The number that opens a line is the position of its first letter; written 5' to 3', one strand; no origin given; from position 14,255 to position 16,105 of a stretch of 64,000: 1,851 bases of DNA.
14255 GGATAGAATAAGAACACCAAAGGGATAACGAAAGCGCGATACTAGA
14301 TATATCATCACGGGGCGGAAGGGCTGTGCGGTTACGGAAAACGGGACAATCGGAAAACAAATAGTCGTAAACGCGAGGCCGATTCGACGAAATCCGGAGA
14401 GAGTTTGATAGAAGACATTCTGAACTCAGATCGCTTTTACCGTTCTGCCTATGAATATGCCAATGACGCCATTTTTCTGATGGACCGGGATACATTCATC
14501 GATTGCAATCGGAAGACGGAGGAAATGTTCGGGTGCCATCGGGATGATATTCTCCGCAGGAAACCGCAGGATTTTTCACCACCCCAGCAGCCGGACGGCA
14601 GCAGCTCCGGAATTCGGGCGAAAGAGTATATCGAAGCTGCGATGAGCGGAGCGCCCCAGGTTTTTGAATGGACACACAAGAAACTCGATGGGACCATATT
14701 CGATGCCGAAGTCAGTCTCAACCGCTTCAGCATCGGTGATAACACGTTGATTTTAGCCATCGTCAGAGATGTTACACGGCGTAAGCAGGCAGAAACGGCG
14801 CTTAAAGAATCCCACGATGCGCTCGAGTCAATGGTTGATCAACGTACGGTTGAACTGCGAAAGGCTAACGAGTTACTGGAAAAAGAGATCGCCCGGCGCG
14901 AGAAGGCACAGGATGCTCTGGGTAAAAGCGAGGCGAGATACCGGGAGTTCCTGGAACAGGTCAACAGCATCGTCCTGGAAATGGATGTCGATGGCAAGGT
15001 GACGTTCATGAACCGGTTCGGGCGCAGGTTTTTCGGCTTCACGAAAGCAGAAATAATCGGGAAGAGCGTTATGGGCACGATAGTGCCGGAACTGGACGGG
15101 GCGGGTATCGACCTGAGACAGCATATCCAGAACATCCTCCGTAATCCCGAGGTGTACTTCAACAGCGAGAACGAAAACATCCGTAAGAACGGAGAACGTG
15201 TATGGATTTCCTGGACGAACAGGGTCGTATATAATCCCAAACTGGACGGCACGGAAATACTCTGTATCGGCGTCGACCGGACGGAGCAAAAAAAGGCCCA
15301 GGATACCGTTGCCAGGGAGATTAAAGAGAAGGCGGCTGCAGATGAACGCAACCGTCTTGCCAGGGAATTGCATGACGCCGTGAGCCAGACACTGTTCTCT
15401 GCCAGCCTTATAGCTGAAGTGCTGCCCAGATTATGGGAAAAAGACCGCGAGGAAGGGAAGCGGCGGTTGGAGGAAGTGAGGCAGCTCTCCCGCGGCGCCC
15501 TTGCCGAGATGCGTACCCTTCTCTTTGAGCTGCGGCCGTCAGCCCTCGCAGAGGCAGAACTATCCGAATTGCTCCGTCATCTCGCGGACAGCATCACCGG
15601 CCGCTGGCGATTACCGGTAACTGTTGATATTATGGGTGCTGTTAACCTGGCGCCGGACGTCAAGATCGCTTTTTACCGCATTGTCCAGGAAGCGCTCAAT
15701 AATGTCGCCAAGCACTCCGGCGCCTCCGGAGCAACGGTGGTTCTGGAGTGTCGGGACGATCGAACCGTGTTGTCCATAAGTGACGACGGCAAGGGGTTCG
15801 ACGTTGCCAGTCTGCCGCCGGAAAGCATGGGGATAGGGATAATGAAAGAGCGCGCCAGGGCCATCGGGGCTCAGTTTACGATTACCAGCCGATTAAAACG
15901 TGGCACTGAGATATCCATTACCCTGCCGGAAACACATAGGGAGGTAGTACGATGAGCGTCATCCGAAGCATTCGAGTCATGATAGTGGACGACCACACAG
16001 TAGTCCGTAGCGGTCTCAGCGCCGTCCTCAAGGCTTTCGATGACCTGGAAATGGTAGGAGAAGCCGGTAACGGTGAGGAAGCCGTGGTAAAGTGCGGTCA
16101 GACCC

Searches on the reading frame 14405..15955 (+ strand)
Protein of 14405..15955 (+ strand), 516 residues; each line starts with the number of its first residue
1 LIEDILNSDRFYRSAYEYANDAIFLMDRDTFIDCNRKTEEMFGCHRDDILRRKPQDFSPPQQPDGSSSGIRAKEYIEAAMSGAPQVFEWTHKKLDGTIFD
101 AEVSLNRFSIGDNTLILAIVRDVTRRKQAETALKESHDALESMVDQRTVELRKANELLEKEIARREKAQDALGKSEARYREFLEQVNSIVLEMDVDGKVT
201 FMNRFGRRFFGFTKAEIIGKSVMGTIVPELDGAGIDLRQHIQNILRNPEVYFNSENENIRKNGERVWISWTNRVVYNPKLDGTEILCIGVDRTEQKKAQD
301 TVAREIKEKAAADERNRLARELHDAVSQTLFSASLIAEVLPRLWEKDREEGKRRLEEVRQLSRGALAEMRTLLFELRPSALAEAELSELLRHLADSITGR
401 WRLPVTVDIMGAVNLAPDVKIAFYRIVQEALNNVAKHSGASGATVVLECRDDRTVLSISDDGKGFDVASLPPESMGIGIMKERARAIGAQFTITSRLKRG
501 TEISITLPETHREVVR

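Call 83: search_protein_families(library=pfam, proteins=[window:14405-15955:+], max_evalue=0.00001)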
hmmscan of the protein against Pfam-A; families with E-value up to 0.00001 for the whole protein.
window:14405-15955:+ (516 aa): 7 families
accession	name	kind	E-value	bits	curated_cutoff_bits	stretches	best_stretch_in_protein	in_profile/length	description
PF13426.13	PAS_9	-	9.2e-21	74.5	27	2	20-124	1-102/103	PAS domain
PF07730.19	HisKA_3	-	7.9e-20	71.6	24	1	314-381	1-68/68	Histidine kinase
PF00989.32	PAS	-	1e-18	67.8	22.6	2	178-291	2-112/113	PAS fold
PF08448.16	PAS_4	-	3.8e-18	66.2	23.1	2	20-128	5-110/110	PAS fold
PF13188.13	PAS_8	-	1.1e-13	51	21.8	1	11-59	2-52/65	PAS domain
PF02518.31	HATPase_c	-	1.1e-12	48.8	26.4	1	421-510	4-110/111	Histidine kinase-, DNA gyrase B-, and HSP90-like ATPase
PF08447.18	PAS_3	-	2.5e-08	34.5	25.6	1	201-278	3-78/89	PAS fold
